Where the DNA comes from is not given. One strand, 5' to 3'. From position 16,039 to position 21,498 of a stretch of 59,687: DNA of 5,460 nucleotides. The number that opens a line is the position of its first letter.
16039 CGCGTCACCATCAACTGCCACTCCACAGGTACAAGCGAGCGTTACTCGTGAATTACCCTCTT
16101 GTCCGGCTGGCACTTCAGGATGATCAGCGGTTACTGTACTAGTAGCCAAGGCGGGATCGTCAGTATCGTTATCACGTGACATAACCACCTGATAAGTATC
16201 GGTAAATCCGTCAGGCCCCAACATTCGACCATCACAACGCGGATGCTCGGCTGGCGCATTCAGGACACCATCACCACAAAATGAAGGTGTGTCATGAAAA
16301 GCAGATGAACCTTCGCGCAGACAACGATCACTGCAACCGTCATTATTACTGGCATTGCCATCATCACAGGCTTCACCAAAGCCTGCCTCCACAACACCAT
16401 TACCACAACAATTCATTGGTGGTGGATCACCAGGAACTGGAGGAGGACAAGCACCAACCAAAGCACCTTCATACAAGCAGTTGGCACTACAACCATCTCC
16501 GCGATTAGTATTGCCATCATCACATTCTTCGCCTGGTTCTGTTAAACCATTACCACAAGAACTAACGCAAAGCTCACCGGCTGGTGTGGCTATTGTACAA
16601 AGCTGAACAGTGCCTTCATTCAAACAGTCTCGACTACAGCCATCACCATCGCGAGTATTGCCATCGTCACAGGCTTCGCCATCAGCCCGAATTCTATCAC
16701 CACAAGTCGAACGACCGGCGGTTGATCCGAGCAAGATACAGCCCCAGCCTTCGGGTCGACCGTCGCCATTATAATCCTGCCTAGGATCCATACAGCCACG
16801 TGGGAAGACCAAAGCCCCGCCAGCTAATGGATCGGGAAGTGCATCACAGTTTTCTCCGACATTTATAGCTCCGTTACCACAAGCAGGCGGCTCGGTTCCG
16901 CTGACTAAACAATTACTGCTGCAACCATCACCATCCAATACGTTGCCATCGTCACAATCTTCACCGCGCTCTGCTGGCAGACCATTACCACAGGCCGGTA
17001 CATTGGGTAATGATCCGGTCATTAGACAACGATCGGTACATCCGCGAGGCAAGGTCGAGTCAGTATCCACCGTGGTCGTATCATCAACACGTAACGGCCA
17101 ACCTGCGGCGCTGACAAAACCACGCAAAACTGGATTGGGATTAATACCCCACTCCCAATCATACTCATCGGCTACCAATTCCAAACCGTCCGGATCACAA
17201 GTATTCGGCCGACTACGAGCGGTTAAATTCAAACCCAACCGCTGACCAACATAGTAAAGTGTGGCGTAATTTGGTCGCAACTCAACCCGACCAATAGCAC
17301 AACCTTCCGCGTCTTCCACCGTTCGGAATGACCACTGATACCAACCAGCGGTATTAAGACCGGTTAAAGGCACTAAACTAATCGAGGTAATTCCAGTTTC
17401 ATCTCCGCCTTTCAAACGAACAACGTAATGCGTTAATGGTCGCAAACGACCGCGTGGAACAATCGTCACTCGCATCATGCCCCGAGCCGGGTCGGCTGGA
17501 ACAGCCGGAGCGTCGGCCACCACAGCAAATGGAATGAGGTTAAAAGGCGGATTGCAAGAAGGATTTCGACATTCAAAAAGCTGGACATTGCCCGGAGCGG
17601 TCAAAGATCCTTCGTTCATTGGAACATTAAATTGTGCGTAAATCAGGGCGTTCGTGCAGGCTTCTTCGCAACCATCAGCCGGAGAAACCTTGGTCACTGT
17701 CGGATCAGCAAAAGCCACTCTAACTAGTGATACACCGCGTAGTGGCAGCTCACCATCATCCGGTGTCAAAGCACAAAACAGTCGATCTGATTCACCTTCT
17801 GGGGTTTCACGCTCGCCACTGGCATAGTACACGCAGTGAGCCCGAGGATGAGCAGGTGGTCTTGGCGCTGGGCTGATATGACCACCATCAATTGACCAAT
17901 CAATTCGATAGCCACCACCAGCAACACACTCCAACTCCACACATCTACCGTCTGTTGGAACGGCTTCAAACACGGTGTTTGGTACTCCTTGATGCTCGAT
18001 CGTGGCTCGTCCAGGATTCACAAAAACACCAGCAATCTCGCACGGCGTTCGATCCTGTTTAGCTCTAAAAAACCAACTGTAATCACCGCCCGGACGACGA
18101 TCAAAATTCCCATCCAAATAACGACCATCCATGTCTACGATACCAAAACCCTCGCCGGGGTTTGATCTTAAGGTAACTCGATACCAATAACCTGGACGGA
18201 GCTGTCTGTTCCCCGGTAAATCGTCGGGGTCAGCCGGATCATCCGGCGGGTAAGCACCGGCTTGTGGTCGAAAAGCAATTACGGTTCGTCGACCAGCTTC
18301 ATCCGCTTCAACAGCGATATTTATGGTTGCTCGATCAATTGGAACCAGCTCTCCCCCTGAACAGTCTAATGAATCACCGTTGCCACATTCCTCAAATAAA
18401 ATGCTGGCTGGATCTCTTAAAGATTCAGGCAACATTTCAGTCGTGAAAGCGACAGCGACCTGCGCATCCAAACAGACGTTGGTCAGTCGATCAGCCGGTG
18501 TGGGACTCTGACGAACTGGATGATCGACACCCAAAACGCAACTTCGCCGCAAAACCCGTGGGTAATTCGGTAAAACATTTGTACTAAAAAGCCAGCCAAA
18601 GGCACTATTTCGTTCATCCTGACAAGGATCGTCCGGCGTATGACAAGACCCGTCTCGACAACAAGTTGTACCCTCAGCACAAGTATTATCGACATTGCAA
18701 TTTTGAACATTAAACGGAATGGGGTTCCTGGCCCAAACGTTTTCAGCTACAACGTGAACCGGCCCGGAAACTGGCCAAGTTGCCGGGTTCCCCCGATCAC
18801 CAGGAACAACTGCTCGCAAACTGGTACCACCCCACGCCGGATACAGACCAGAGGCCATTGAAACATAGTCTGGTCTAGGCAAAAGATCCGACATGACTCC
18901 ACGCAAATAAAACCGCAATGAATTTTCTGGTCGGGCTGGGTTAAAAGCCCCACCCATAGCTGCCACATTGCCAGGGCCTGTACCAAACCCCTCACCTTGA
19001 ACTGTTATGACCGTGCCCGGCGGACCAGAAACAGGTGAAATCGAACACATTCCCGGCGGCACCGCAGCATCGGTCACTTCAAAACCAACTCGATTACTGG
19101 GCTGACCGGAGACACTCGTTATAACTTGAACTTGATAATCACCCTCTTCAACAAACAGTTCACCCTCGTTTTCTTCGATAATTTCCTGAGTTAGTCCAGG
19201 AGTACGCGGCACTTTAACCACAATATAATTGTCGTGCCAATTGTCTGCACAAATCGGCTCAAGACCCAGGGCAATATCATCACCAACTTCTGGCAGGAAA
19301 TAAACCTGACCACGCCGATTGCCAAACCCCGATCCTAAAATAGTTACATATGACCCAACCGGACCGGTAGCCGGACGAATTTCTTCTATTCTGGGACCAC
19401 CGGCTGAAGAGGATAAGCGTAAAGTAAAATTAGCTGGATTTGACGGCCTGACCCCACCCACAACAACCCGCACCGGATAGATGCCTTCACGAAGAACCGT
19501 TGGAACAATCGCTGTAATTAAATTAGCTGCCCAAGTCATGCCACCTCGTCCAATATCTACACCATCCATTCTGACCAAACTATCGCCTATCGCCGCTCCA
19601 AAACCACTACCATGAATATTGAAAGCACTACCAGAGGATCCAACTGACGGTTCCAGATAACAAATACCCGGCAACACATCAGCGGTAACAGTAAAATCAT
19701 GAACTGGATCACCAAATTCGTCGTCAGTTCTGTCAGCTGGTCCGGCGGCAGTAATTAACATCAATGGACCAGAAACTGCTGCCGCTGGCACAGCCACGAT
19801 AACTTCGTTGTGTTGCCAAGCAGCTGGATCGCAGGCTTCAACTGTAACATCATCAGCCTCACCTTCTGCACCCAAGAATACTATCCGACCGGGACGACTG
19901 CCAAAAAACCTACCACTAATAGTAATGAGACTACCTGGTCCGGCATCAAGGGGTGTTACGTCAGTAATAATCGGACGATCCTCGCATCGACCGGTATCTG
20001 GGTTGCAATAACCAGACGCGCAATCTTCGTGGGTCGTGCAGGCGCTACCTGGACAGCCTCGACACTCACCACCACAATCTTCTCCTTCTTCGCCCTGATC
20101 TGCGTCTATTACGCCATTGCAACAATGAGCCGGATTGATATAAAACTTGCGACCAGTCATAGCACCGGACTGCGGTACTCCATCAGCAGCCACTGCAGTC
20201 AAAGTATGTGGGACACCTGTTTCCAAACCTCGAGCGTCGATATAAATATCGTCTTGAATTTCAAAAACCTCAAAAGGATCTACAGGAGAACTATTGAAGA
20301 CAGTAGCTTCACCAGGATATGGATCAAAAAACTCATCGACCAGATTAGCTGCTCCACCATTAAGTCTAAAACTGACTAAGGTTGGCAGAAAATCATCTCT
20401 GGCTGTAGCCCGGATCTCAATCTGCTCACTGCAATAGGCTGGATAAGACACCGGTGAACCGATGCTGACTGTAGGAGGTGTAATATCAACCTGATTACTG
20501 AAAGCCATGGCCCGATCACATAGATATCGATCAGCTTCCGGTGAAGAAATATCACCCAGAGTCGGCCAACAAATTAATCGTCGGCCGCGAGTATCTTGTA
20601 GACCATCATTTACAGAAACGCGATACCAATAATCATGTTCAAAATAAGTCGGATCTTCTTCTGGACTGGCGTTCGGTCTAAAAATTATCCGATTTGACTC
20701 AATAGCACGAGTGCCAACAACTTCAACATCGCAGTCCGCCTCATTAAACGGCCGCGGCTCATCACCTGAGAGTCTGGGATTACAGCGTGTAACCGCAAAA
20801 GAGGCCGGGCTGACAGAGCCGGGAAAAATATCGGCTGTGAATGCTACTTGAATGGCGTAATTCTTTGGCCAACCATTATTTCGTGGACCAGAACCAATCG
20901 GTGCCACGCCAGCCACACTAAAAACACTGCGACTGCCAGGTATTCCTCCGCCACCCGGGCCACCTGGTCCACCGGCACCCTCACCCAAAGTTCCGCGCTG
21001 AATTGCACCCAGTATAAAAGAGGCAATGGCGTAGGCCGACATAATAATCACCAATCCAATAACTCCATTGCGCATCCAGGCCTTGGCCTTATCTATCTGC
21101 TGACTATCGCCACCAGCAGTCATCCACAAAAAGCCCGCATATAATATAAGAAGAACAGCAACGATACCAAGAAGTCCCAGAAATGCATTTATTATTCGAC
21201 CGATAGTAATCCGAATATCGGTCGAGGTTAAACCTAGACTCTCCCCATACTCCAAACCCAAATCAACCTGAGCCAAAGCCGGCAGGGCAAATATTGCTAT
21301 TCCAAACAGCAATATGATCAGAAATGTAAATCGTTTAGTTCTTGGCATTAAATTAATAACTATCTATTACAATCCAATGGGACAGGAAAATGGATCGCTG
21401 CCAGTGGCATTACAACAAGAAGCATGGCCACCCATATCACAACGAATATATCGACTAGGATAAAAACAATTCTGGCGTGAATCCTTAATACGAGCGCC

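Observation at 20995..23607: Two adjacent large proteins share a near-identical VirB2/TrbC-like pilin membrane module at their N-termini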

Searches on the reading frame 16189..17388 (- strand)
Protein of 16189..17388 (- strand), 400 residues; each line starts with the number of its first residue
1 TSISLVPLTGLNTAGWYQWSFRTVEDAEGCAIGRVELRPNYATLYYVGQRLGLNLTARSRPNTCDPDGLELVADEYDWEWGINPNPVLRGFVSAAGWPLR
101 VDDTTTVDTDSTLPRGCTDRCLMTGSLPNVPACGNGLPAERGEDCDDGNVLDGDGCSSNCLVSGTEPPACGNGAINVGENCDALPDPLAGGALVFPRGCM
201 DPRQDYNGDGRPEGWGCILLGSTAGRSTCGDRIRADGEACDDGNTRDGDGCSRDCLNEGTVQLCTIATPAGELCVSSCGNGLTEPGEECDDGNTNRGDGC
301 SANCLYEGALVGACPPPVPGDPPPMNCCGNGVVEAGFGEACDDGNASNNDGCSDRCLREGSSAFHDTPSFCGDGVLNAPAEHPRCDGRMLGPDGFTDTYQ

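Call 51: search_protein_families(library=pfam, proteins=[window:16189-17388:-], max_evalue=0.01)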
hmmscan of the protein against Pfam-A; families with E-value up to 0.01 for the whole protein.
window:16189-17388:- (400 aa): 1 family
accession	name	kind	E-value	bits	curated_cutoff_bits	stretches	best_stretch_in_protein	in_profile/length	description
PF13948.11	DUF4215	-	1.7e-25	89.4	27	4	273-304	16-46/47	Domain of unknown function (DUF4215)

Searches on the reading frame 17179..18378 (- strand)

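Call 51: search_protein_families(library=pfam, proteins=[window:17179-18378:-], max_evalue=0.01)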
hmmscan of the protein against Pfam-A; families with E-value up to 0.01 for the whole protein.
window:17179-18378:- (400 aa): 1 family
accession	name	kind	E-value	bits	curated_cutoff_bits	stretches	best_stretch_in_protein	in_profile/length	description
PF13205.12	Big_5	-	3.5e-07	31.3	23.6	1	225-353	4-105/105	Bacterial Ig-like domain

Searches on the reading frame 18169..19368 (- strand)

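Call 51: search_protein_families(library=pfam, proteins=[window:18169-19368:-], max_evalue=0.01)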
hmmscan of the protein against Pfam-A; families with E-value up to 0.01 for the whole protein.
window:18169-19368:- (400 aa): 1 family
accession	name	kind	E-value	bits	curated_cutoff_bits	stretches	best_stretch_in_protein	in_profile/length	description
PF01833.30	TIG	-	7.2e-06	26.4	20.9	1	109-135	5-33/84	IPT/TIG domain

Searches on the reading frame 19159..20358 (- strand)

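Call 51: search_protein_families(library=pfam, proteins=[window:19159-20358:-], max_evalue=0.01)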
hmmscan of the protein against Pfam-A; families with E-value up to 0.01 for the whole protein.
window:19159-20358:- (400 aa): 1 family
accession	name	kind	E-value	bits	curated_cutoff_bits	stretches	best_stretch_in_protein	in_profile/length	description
PF01833.30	TIG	-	1.2e-14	54.5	20.9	2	236-312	7-83/84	IPT/TIG domain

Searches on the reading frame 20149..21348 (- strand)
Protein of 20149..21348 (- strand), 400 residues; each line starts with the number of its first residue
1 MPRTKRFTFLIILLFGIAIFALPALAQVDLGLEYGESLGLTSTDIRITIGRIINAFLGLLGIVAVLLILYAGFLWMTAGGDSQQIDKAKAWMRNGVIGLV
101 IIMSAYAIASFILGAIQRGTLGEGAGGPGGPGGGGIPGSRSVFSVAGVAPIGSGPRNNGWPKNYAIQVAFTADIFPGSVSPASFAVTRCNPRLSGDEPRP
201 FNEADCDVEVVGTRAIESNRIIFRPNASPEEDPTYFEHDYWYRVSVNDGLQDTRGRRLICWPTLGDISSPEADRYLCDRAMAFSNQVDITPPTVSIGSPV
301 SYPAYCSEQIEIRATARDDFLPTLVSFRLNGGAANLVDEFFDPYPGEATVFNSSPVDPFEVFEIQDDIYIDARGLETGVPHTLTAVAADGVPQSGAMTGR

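Call 51: search_protein_families(library=pfam, proteins=[window:20149-21348:-], max_evalue=0.01)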
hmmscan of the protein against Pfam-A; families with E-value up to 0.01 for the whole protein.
window:20149-21348:- (400 aa): 2 families
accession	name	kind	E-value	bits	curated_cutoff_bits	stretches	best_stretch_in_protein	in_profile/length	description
PF18895.5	T4SS_pilin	-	9.6e-12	45.3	26.6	1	48-112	8-71/71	Type IV secretion system pilin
PF04956.18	TrbC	-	4.7e-05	24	27.9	1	4-112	8-98/98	TrbC/VIRB2 pilin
